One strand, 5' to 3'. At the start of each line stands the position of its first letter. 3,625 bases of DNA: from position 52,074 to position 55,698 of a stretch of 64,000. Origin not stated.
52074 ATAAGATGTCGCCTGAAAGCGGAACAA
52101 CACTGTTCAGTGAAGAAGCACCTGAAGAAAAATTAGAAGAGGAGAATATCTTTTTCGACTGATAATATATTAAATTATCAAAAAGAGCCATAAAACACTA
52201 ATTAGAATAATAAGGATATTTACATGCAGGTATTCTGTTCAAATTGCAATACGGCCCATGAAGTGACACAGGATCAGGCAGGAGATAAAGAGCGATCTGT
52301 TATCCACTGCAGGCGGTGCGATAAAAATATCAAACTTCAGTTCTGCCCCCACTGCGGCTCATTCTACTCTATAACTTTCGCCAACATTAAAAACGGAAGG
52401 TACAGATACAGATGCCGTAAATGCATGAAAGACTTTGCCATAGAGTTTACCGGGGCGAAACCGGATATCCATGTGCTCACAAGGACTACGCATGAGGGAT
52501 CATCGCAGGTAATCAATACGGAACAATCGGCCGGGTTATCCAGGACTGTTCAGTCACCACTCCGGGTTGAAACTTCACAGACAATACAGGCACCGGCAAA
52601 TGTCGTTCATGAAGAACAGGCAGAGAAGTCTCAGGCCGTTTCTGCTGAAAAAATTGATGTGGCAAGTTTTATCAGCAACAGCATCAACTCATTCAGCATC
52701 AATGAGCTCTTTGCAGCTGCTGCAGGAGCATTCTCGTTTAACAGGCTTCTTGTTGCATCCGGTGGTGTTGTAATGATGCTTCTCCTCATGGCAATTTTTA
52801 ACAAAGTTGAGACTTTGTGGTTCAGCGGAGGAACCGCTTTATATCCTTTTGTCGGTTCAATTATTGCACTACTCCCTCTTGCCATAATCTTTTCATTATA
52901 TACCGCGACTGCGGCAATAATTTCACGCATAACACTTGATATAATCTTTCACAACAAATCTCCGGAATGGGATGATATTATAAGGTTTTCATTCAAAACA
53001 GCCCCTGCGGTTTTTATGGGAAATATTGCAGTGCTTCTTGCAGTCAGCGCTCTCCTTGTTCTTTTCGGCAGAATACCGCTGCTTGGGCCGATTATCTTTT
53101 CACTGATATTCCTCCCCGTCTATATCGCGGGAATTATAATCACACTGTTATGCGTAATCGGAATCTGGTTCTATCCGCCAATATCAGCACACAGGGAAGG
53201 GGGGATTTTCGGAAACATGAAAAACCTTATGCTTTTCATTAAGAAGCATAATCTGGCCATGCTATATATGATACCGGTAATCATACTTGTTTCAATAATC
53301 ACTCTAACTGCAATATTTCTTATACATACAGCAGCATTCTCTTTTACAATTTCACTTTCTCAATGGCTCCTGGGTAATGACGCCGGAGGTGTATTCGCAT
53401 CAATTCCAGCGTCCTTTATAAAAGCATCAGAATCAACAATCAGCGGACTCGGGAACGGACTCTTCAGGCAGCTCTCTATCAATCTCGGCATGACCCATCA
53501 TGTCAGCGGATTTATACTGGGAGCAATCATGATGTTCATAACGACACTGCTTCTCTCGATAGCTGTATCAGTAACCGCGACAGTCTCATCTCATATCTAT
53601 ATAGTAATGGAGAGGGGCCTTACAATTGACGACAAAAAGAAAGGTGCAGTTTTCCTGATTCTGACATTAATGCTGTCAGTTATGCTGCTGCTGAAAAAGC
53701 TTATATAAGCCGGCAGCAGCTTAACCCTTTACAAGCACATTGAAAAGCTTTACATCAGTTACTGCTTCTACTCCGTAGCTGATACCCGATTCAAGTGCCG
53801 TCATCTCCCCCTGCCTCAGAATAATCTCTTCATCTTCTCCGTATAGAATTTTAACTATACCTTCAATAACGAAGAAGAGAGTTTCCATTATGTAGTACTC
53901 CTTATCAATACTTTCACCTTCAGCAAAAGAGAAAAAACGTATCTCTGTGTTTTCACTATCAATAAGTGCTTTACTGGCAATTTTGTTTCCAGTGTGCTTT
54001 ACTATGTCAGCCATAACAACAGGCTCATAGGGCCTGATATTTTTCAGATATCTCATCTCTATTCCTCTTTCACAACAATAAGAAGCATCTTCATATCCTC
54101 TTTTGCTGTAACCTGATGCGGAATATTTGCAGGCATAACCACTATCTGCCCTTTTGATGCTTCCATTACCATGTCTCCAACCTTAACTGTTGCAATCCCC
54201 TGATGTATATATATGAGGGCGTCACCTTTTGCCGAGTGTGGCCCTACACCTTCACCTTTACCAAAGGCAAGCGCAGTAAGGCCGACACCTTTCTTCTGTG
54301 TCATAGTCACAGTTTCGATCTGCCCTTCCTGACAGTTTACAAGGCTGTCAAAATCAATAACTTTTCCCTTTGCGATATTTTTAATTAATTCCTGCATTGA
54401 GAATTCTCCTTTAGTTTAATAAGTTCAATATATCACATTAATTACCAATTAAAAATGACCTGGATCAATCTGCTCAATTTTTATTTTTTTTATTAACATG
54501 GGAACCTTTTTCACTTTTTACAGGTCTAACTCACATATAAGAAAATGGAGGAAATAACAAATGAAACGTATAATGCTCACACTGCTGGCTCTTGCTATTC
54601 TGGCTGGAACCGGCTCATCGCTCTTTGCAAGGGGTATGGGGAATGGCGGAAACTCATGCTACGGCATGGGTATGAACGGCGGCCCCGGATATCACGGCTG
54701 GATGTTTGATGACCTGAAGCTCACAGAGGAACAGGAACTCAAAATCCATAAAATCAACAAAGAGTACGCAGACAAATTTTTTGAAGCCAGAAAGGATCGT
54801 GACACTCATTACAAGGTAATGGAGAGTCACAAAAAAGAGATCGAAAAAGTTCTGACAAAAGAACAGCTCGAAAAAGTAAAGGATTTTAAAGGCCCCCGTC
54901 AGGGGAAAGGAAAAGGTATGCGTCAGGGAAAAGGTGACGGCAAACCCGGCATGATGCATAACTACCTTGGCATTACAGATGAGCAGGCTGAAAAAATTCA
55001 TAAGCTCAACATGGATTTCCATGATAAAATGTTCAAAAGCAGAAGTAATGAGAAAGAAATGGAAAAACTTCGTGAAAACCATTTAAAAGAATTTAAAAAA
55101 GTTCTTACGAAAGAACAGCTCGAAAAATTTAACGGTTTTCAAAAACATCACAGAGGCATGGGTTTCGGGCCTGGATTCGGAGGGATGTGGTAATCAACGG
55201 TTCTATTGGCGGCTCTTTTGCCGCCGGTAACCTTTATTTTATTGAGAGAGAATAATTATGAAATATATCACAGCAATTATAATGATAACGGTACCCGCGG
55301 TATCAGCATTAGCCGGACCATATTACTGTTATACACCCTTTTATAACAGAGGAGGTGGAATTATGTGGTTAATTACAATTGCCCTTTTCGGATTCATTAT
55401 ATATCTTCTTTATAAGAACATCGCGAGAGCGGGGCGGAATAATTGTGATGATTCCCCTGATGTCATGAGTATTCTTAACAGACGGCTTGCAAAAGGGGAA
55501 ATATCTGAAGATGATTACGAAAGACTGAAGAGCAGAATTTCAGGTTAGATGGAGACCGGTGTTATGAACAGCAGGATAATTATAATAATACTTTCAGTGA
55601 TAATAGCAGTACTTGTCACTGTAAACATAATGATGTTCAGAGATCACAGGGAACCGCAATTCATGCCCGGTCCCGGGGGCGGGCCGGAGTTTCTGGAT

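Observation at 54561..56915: Envelope-stress-like module: LTXXQ (CpxP/Spy) protein, SHOCT membrane protein, Spy-like protein, ECF sigma, anti-sigma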

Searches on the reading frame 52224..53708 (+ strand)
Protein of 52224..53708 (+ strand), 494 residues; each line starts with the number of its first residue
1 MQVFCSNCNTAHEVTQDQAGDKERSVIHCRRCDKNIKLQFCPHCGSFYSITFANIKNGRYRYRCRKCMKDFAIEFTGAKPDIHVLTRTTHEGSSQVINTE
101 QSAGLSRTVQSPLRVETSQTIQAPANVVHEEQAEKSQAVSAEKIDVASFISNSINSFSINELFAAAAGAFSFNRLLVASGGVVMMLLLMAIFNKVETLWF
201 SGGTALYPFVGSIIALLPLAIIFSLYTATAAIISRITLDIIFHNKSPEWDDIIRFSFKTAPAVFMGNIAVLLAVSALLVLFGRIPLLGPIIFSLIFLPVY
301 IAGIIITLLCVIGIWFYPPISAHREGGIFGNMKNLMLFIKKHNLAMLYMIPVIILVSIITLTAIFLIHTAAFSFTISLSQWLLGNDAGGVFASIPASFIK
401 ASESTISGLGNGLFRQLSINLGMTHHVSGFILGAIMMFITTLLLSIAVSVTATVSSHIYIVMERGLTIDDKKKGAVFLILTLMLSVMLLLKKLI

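Call 3: search_protein_families(library=pfam, proteins=[window:52224-53708:+], max_evalue=0.1)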
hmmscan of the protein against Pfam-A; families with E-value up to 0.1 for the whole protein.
window:52224-53708:+ (494 aa): 7 families
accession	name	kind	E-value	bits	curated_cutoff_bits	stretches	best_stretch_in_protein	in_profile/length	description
PF13717.11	Zn_ribbon_4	-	2.4e-05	24.6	30.3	2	1-34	1-33/36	zinc-ribbon domain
PF25206.1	DUF7836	-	0.0021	18.3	26.7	1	38-85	8-55/59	Domain of unknown function (DUF7836)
PF02150.21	Zn_ribbon_RPB9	-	0.0054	17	25.2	1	38-67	1-27/36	RNA polymerases M/15 Kd subunit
PF12760.12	Zn_ribbon_IS1595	-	0.021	15.2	25.4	1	41-69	21-45/46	Transposase zinc-ribbon domain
PF05129.18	Zn_ribbon_Elf1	-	0.023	15.2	29.8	0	41-82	25-67/79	Transcription elongation factor Elf1 like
PF17032.10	Zn_ribbon_15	-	0.031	15.5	28.9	0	3-45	38-73/73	zinc-ribbon family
PF13408.12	Zn_ribbon_recom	-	0.032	15.1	25.3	1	40-69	7-34/58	Recombinase zinc beta ribbon domain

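Call 4: search_protein_families(library=ncbifam, proteins=[window:52224-53708:+], max_evalue=0.1)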
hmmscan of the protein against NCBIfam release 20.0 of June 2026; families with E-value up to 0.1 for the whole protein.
window:52224-53708:+ (494 aa): 6 families
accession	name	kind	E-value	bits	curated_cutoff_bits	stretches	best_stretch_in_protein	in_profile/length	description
TIGR02098.1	MJ0042_CXXC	domain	1.1e-05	25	20.9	2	1-36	1-35/38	MJ0042-type zinc finger domain-containing protein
NF047723.1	TransFacS4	equivalog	0.0016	18.9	120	1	19-68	40-87/90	transcription factor S4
NF050000.1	IS1_IS1595_Zn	domain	0.0019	18.7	28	1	41-71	1-31/34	IS1/IS1595 family N-terminal zinc-binding domain-containing protein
NF048018.1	IS256_N_4Cys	domain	0.0074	16.9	27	1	41-71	2-31/31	transposase-like zinc-binding domain-containing protein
NF033558.1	transpos_IS1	equivalog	0.051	13.5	100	1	41-76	1-36/199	IS1 family transposase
TIGR01384.1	TFS_arch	equivalog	0.053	14.2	64.75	1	39-112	1-65/101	transcription factor S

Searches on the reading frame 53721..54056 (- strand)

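Call 3: search_protein_families(library=pfam, proteins=[window:53721-54056:-], max_evalue=0.1)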
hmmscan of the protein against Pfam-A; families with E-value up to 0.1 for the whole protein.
window:53721-54056:- (111 aa): 2 families
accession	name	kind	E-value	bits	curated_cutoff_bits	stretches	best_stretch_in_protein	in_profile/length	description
PF07883.17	Cupin_2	-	0.00013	22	27.2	1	42-104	3-66/70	Cupin domain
PF00027.35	cNMP_binding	-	0.00076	19.8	27.5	1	43-105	3-75/89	Cyclic nucleotide-binding domain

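Call 4: search_protein_families(library=ncbifam, proteins=[window:53721-54056:-], max_evalue=0.1)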
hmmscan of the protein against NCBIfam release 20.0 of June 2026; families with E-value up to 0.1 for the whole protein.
window:53721-54056:- (111 aa): 0 families

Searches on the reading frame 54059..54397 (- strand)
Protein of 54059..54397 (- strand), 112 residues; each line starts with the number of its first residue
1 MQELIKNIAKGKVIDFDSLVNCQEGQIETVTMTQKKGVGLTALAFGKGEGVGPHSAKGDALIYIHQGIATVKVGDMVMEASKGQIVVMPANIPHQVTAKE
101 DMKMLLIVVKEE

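Call 3: search_protein_families(library=pfam, proteins=[window:54059-54397:-], max_evalue=0.1)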
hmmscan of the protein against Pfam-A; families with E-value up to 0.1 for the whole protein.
window:54059-54397:- (112 aa): 4 families
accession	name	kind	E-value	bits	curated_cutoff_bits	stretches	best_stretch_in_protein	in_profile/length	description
PF07883.17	Cupin_2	-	2.8e-10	40.2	27.2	1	45-108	5-68/70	Cupin domain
PF02311.25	AraC_binding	-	5.4e-05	23.4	21.1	1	48-101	13-66/135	AraC-like ligand binding domain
PF00190.28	Cupin_1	-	0.0069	16.4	22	1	26-108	16-111/151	Cupin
PF12852.13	Cupin_6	-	0.083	13.1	26.7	1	40-102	12-80/183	Cupin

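Call 4: search_protein_families(library=ncbifam, proteins=[window:54059-54397:-], max_evalue=0.1)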
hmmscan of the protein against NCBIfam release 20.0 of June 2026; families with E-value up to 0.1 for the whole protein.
window:54059-54397:- (112 aa): 2 families
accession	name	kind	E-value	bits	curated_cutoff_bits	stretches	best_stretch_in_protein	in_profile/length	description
NF049940.1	MandnitrLy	equivalog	0.0045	16.8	140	1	40-112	37-110/130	(R)-mandelonitrile lyase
TIGR03214.2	ura-cupin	equivalog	0.066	12.7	200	1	50-109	59-121/249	(S)-ureidoglycine aminohydrolase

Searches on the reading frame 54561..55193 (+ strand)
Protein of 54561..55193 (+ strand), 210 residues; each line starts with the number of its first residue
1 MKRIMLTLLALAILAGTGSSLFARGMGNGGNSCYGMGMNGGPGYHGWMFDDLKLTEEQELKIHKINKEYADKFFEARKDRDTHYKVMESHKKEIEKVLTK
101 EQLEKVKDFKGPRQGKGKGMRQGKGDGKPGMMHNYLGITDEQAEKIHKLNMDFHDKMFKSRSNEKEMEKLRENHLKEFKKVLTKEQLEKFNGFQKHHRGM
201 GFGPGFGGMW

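Call 3: search_protein_families(library=pfam, proteins=[window:54561-55193:+], max_evalue=0.1)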
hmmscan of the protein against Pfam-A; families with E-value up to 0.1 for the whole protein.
window:54561-55193:+ (210 aa): 7 families
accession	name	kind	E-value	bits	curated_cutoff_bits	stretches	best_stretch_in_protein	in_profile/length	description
PF13801.11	Metal_resist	-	3.5e-07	30.9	29.2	1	8-79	4-67/125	Heavy-metal resistance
PF07813.17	LTXXQ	-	2.5e-06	28.6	24.3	0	127-172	4-49/100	LTXXQ motif family protein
PF17784.7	Sulfotransfer_4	-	8.9e-05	22.9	22.8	0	50-104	124-181/215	Sulfotransferase domain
PF24862.1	SUS_EPBD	-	0.0038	18.1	27.7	0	65-109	6-50/88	Sucrose synthase EPBD domain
PF14747.11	DUF4473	-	0.0049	17.8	25.9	0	137-183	15-61/78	Domain of unknown function (DUF4473)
PF16231.10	DUF4890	-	0.016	16.2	29.7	0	163-190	82-109/109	Domain of unknown function (DUF4890)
PF02372.20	IL15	-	0.088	13.4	28.5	0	138-184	75-121/128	Interleukin 15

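Call 4: search_protein_families(library=ncbifam, proteins=[window:54561-55193:+], max_evalue=0.1)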
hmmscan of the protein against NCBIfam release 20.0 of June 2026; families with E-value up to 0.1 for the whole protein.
window:54561-55193:+ (210 aa): 2 families
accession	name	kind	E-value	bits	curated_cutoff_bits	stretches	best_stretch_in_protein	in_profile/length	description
NF007769.1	PRK10455.1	equivalog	3.2e-07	30.8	174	1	41-85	48-91/160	ATP-independent periplasmic protein-refolding chaperone Spy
TIGR03338.1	phnR_burk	equivalog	0.052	13.1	271.5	1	139-172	124-157/212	phosphonate utilization associated transcriptional regulator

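Call 22: search_solved_structures(query=window:54561-55190:+, max_evalue=10, show_alignments=2)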
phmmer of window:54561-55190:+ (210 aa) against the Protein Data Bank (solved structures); distinct sequences matched with E-value up to 10: 6.
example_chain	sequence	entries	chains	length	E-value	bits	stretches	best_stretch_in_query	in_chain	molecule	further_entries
1tty_A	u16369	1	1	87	0.011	18.5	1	92-147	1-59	RNA polymerase sigma factor rpoD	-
22vt_6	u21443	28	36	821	1.1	12.1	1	127-191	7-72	DNA replication licensing factor MCM6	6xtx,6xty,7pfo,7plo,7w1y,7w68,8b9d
5t5h_I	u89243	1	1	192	1.1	12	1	6-58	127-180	60S ribosomal protein L18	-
9jtw_A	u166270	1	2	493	1.3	11.8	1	63-97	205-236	Aluminum-activated malate transporter 1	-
8h3v_G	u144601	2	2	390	3.6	10.3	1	88-149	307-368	RNA polymerase sigma factor SigA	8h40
3br0_B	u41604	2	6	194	4.2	10.1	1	105-182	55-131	HTH-type transcriptional regulator qacR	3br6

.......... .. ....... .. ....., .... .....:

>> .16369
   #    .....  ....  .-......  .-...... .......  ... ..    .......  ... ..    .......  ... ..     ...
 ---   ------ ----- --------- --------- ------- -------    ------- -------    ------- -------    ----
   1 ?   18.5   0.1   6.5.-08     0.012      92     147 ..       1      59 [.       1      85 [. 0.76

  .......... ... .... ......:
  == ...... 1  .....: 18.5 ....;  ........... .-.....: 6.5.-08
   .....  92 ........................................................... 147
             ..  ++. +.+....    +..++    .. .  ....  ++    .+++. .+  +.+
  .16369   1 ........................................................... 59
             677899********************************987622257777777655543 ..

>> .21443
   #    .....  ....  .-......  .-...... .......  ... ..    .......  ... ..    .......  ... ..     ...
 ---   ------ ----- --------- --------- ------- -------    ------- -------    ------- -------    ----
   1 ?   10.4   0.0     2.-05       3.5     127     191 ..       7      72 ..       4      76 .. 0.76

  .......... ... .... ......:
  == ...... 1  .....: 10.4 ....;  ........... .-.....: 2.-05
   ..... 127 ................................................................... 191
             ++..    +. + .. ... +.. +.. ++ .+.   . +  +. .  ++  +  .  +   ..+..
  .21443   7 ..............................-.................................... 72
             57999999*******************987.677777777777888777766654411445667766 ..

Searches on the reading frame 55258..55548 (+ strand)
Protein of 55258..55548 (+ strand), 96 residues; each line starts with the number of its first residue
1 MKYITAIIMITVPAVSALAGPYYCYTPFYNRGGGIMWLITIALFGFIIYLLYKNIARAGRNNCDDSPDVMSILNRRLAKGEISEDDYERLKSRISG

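Call 3: search_protein_families(library=pfam, proteins=[window:55258-55548:+], max_evalue=0.1)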
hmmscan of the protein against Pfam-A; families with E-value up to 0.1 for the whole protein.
window:55258-55548:+ (96 aa): 2 families
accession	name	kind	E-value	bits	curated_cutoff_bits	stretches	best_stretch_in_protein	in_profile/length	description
PF09851.14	SHOCT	-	9.4e-07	28.8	27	1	71-94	4-27/28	Short C-terminal domain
PF05120.17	GvpG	-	0.024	15.3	30.6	1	73-93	40-60/67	Gas vesicle protein G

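Call 4: search_protein_families(library=ncbifam, proteins=[window:55258-55548:+], max_evalue=0.1)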
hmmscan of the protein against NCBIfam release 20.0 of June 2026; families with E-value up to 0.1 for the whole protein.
window:55258-55548:+ (96 aa): 1 family
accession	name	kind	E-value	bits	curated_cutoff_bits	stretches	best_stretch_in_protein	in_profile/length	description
NF041554.1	SA1362_fam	subfamily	0.063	13.4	42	1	26-62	19-55/70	SA1362 family protein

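Call 68: search_protein_families(library=ncbifam, proteins=[window:55258-55548:+], max_evalue=1)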
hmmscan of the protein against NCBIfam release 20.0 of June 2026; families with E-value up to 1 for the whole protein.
window:55258-55548:+ (96 aa): 1 family
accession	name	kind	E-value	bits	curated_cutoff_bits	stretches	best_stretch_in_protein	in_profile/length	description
NF041554.1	SA1362_fam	subfamily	0.063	13.4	42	1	26-62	19-55/70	SA1362 family protein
